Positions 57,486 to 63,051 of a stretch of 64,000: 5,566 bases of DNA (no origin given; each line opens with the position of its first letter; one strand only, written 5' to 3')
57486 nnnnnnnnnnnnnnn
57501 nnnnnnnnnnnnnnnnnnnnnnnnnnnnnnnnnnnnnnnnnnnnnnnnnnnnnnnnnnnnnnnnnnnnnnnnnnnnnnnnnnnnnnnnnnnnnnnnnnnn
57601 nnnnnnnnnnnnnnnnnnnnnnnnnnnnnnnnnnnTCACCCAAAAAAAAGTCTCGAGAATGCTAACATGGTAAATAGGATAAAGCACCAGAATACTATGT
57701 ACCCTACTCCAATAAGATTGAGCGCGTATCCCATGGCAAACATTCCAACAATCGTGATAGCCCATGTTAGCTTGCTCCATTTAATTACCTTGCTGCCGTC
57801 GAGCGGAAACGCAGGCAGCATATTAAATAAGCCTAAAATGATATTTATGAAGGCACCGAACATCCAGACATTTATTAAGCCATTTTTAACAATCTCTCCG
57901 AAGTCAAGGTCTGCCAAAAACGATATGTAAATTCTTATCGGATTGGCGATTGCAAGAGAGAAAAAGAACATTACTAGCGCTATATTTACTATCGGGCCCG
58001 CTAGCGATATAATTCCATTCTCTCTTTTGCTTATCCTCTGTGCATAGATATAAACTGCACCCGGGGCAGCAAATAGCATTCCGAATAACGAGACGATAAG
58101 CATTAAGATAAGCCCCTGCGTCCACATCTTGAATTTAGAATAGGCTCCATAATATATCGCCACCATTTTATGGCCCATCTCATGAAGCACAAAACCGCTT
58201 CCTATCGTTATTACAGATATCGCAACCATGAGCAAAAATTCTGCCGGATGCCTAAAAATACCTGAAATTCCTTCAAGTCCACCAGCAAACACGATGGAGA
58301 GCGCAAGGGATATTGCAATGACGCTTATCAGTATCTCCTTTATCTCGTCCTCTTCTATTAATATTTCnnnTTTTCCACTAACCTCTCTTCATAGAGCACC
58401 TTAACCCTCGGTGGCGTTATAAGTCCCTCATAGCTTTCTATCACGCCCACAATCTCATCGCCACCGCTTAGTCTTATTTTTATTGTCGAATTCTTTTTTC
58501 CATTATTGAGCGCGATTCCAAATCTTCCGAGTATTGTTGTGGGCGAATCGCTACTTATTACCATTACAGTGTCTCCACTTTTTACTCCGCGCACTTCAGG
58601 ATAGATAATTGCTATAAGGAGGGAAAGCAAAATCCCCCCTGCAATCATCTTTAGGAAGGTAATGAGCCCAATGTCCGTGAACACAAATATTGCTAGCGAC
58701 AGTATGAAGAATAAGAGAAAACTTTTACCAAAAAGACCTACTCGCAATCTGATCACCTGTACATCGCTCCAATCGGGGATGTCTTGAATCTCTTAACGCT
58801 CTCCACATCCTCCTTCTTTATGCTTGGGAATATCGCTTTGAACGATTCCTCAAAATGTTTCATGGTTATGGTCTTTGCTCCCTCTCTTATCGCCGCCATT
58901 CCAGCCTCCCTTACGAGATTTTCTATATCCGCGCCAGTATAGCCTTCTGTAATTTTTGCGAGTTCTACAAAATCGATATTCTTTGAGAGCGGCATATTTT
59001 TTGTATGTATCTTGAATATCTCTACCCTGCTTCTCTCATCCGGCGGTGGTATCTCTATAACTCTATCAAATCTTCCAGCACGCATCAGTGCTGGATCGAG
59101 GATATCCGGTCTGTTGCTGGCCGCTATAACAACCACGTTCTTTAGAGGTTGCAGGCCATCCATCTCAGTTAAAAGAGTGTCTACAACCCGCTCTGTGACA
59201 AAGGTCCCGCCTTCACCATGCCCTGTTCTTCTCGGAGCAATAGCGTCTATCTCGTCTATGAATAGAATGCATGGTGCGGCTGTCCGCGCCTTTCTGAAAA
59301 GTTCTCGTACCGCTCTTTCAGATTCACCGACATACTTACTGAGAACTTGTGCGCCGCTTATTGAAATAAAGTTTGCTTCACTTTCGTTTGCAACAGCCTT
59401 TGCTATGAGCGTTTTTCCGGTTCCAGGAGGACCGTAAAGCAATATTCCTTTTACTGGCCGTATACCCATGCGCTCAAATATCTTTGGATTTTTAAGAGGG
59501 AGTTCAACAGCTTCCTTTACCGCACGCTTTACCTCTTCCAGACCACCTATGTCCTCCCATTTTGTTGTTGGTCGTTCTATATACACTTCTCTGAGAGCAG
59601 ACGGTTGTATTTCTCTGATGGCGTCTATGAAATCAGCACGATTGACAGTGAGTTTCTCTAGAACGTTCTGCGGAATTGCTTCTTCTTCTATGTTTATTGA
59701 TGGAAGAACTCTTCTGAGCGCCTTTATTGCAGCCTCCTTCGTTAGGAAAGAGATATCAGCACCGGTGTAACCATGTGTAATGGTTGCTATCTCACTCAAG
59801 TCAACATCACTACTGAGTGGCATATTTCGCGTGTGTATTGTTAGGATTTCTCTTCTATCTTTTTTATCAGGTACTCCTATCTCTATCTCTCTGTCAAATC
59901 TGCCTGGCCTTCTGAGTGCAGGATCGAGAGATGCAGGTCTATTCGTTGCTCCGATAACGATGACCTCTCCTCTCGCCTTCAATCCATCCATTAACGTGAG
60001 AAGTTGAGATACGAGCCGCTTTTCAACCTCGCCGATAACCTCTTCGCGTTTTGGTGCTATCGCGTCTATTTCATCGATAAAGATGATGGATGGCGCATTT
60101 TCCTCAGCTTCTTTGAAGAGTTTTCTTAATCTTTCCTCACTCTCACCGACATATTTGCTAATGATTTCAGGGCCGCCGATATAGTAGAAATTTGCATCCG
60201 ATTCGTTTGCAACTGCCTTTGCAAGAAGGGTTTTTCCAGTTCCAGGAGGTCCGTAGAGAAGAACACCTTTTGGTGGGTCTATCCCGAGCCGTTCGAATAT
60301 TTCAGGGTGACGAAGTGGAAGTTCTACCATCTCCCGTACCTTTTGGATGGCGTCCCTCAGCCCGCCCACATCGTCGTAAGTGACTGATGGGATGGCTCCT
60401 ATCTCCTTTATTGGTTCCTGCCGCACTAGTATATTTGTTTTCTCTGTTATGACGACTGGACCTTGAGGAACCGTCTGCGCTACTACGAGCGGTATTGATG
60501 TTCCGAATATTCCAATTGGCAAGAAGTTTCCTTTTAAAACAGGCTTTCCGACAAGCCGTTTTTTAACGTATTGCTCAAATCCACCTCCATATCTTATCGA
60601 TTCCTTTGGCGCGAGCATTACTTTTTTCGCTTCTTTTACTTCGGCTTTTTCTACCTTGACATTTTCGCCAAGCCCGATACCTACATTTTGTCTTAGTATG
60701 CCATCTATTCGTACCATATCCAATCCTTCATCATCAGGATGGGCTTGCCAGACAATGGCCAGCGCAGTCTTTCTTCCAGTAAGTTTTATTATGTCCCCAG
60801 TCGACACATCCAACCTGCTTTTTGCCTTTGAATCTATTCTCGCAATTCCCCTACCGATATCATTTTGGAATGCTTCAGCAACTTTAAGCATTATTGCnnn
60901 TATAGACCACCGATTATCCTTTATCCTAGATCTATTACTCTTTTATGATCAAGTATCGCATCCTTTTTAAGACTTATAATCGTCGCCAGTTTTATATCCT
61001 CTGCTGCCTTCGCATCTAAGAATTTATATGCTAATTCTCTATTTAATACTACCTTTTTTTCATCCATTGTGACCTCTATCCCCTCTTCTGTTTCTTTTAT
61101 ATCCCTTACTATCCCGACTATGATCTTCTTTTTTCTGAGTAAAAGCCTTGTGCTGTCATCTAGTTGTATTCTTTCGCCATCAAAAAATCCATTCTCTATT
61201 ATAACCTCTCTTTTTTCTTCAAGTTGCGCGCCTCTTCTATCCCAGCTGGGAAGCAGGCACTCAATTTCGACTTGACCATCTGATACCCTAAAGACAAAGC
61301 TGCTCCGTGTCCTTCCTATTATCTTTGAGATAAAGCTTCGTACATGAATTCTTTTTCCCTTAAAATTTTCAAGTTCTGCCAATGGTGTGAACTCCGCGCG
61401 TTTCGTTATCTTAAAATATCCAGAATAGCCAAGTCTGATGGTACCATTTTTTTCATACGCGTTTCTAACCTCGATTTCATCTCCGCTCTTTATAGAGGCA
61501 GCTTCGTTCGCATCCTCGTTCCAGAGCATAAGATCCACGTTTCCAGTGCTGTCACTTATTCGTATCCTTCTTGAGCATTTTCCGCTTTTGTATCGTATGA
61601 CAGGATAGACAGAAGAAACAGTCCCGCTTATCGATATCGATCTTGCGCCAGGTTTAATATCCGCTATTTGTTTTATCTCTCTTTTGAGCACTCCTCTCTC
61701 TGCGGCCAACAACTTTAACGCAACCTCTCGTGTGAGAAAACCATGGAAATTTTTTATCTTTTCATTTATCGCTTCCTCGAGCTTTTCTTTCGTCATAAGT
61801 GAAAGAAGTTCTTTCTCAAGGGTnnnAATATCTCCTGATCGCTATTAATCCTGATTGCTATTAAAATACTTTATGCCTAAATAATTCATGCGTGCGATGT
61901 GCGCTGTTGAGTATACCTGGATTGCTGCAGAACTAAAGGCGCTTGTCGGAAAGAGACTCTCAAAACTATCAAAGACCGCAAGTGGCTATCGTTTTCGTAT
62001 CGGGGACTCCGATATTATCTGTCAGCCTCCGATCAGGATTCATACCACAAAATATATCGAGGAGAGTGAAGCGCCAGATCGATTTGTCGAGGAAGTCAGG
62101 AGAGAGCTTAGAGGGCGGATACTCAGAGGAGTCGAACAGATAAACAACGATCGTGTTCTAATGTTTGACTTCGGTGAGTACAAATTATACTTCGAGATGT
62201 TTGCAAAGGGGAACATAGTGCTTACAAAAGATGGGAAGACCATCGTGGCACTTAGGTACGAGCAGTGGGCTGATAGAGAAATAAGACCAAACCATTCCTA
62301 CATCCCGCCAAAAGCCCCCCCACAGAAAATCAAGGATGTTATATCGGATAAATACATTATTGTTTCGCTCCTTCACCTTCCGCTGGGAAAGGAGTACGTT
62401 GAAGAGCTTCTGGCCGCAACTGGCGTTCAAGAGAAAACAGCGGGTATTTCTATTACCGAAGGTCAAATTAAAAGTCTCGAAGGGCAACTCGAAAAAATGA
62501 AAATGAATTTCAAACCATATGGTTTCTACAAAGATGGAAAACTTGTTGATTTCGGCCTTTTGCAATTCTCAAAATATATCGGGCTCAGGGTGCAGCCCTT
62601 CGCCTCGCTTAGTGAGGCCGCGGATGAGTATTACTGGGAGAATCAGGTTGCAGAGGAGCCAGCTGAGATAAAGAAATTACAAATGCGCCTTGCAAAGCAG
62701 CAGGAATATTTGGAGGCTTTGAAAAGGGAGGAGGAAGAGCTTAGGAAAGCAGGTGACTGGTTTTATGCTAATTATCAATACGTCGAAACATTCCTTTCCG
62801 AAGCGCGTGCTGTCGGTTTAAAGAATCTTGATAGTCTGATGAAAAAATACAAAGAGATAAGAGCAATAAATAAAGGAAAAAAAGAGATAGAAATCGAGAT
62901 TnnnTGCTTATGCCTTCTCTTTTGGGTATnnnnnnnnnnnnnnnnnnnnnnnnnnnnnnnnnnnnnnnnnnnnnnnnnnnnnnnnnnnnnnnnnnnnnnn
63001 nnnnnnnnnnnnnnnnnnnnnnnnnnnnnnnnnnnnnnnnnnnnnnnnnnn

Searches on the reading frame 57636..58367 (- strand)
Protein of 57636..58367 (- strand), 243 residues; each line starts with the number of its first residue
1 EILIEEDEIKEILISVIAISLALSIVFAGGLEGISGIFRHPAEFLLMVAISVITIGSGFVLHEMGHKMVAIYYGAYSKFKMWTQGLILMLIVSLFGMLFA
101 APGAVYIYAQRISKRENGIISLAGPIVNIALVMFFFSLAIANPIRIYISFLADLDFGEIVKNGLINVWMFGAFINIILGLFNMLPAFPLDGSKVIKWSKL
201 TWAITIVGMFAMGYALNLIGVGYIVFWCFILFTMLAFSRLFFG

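Call 72: find_encoding_contigs(protein=window:57636-58367:-, flank=10000, max_places=6)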
Protein window:57636-58367:- (243 aa): no gene with exactly this product is on record in the collection.

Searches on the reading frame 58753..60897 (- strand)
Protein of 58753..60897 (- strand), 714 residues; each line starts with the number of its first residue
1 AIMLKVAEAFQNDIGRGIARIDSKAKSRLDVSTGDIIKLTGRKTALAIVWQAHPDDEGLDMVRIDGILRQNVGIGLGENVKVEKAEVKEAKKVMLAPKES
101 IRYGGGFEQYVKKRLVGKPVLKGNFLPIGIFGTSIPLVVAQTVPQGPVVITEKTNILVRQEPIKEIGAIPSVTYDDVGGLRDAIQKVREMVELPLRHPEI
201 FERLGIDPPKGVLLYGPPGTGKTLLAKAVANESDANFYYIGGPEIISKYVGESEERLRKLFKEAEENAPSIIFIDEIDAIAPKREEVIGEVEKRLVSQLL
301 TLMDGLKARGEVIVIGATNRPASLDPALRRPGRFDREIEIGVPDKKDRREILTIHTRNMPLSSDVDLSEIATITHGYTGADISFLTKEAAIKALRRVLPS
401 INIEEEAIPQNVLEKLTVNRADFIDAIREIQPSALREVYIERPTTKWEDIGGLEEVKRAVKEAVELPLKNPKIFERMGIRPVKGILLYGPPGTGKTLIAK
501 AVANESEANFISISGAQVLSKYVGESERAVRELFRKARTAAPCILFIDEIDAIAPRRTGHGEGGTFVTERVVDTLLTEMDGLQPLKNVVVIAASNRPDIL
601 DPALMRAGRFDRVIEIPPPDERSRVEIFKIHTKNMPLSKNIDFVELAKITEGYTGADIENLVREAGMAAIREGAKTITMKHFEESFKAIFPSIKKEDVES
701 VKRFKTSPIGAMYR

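Call 70: find_encoding_contigs(protein=window:58753-60897:-, flank=10000, max_places=6)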
Protein window:58753-60897:- (714 aa): no gene with exactly this product is on record in the collection.

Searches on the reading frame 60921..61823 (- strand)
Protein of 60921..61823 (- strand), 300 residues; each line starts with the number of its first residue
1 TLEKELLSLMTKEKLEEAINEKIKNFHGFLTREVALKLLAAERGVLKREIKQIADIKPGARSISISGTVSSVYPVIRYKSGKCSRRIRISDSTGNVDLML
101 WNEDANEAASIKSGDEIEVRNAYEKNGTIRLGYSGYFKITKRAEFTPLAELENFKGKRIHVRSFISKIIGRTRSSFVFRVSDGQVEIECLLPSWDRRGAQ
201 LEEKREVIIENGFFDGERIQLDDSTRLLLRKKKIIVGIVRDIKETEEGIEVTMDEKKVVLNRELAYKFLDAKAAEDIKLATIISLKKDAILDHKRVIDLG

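Call 69: find_encoding_contigs(protein=window:60921-61823:-, flank=10000, max_places=6)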
Protein window:60921-61823:- (300 aa): no gene with exactly this product is on record in the collection.

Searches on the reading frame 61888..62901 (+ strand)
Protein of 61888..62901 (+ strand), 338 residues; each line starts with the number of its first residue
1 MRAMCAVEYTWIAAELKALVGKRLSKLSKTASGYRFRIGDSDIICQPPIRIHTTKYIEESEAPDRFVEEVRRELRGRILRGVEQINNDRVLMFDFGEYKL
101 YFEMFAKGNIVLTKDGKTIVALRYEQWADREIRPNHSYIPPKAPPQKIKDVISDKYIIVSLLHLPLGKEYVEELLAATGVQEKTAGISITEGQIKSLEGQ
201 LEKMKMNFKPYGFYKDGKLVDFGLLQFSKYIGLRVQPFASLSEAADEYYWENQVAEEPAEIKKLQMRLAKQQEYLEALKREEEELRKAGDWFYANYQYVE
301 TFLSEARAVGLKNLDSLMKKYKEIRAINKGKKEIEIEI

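Call 23: find_encoding_contigs(protein=window:61888-62901:+, flank=10000, max_places=4)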
Protein window:61888-62901:+ (338 aa): no gene with exactly this product is on record in the collection.
